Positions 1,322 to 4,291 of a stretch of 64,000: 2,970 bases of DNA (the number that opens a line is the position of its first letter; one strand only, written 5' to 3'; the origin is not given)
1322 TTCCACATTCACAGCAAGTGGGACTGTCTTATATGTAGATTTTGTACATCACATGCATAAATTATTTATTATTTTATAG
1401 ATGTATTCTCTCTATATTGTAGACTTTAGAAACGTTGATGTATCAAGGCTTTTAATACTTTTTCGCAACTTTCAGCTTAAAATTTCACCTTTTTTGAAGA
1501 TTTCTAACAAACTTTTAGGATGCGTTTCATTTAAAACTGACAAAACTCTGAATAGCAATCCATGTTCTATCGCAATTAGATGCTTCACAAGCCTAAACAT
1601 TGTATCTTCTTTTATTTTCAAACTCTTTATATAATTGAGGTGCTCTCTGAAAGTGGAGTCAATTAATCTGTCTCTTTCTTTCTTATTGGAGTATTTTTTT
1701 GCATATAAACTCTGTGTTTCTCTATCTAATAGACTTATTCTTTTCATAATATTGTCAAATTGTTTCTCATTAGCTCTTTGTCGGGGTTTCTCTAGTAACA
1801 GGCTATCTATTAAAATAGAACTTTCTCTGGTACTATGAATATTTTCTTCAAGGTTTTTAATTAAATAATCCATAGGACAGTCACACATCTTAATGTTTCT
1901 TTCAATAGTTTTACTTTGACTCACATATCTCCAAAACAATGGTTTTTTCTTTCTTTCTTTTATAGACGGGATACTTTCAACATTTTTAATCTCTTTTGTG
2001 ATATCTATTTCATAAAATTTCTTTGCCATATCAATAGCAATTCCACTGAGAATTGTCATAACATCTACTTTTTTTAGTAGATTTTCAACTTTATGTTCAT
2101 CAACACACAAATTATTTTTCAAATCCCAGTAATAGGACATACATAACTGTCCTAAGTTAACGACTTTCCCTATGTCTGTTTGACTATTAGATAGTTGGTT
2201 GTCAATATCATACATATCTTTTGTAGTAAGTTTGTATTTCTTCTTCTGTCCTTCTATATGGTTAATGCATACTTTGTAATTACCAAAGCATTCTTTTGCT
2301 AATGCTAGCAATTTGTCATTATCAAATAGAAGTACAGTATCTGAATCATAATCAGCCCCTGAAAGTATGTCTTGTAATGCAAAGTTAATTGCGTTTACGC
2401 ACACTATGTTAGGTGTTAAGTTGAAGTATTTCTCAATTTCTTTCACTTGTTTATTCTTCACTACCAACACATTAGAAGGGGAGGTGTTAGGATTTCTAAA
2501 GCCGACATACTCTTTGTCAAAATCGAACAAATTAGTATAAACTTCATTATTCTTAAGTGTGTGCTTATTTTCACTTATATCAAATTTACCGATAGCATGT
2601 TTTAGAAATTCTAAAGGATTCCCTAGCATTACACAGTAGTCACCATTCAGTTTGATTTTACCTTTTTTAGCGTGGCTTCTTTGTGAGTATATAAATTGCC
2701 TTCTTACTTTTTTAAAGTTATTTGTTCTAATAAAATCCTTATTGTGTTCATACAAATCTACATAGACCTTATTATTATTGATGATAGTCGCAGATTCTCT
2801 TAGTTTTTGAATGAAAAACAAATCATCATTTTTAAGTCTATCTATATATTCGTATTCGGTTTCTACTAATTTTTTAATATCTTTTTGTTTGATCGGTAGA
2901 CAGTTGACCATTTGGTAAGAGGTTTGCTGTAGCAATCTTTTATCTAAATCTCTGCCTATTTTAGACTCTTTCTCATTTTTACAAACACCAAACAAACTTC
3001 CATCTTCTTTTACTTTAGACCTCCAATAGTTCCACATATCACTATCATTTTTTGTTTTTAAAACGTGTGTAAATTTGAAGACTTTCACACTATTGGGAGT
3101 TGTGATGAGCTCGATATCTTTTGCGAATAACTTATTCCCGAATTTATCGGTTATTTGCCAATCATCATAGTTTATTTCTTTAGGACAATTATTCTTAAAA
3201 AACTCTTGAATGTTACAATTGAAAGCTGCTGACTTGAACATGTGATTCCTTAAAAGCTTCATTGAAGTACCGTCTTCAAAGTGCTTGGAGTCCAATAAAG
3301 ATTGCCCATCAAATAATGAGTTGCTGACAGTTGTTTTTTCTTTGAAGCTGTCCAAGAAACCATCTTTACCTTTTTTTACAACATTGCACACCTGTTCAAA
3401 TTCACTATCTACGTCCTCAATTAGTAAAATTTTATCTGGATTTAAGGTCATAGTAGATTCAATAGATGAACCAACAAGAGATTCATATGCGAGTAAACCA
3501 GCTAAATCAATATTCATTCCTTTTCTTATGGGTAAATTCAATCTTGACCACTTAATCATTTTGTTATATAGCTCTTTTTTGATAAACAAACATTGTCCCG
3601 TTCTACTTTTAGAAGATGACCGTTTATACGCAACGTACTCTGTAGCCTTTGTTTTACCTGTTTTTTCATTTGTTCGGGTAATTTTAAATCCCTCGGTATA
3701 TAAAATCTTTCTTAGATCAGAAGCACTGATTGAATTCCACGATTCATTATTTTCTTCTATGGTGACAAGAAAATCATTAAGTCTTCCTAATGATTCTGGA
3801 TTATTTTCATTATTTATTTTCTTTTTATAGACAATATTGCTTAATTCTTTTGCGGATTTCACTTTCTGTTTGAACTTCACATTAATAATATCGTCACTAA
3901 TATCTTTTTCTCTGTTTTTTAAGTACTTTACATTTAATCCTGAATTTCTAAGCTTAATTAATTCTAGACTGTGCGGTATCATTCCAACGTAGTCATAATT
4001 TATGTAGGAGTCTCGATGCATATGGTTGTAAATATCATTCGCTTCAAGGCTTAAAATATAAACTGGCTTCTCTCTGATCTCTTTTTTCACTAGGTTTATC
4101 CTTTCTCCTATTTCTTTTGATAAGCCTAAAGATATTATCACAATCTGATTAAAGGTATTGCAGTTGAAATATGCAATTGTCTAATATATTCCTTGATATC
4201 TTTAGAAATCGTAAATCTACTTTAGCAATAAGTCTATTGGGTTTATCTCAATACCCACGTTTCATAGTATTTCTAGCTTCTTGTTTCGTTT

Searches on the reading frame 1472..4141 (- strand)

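Call 58: search_protein_families(library=phrogs, proteins=[window:1472-4141:-], max_evalue=0.00001)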
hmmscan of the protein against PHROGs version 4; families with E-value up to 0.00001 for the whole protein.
window:1472-4141:- (889 aa): 1 family
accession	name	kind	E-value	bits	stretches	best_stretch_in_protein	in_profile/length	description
phrog_8308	-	unknown function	4.1e-165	552.5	1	24-879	3-817/847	-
